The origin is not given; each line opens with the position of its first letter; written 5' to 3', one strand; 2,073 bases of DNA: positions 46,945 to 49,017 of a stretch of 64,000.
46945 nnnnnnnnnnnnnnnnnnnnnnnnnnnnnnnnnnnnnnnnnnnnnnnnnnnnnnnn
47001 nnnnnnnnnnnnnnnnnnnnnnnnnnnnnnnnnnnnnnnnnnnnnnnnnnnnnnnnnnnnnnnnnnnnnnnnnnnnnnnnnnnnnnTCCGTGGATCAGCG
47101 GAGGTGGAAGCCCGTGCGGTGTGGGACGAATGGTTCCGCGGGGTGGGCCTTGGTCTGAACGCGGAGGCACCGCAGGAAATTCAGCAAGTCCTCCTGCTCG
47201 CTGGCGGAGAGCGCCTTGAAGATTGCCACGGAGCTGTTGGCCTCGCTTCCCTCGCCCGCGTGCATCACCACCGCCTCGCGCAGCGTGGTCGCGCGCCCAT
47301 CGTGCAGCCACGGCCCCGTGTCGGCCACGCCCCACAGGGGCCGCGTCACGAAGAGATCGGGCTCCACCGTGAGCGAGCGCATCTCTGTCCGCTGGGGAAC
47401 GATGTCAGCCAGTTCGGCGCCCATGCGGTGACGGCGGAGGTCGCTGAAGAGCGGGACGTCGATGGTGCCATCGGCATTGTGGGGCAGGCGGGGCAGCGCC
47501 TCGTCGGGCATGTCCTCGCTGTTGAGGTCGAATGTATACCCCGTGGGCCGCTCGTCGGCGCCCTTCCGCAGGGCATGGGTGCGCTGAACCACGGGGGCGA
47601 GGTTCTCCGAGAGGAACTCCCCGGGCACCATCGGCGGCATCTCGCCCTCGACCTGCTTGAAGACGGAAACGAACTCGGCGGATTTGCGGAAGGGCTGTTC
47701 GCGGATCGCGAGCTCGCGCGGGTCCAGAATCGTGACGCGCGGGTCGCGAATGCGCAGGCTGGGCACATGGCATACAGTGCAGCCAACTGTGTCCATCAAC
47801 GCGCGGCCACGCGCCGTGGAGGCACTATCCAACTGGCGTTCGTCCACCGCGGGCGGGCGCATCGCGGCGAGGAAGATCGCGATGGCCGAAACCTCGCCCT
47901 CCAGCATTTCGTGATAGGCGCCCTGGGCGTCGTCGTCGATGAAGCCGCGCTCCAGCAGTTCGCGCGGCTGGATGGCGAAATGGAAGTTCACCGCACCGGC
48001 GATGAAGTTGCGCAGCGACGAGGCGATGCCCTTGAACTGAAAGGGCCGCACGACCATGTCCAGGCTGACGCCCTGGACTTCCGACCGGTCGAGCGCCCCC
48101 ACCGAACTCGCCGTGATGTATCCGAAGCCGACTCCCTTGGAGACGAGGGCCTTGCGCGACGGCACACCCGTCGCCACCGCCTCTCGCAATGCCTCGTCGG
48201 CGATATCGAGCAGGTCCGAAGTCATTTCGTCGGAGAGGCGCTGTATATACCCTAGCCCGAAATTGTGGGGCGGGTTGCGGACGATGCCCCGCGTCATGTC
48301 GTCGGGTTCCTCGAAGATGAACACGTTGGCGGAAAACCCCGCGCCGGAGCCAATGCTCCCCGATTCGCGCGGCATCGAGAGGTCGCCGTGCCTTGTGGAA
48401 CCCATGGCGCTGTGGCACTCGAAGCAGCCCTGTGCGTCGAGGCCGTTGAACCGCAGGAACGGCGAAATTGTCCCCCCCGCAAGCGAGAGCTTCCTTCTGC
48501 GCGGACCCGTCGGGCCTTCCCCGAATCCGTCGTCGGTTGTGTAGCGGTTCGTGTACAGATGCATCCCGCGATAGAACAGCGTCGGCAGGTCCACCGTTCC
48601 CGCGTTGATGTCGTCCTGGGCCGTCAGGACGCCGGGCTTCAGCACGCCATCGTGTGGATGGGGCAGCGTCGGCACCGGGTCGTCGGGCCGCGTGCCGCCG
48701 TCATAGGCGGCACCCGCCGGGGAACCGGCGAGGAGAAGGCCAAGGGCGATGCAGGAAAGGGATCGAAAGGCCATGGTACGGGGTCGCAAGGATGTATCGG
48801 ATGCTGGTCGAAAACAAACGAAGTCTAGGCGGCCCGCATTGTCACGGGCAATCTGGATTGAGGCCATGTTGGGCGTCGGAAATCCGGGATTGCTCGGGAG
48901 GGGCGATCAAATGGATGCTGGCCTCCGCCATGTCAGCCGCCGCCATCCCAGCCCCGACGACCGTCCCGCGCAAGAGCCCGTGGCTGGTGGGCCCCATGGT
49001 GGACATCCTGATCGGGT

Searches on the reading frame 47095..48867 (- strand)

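Call 72: search_protein_families(library=pfam, proteins=[window:47095-48867:-], max_evalue=0.00001)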
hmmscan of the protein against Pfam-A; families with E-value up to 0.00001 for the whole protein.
window:47095-48867:- (590 aa): 1 family
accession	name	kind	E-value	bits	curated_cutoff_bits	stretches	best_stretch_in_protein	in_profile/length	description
PF06537.16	DHOR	-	8.2e-12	44.8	22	1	474-568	408-499/499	Di-haem oxidoreductase, putative peroxidase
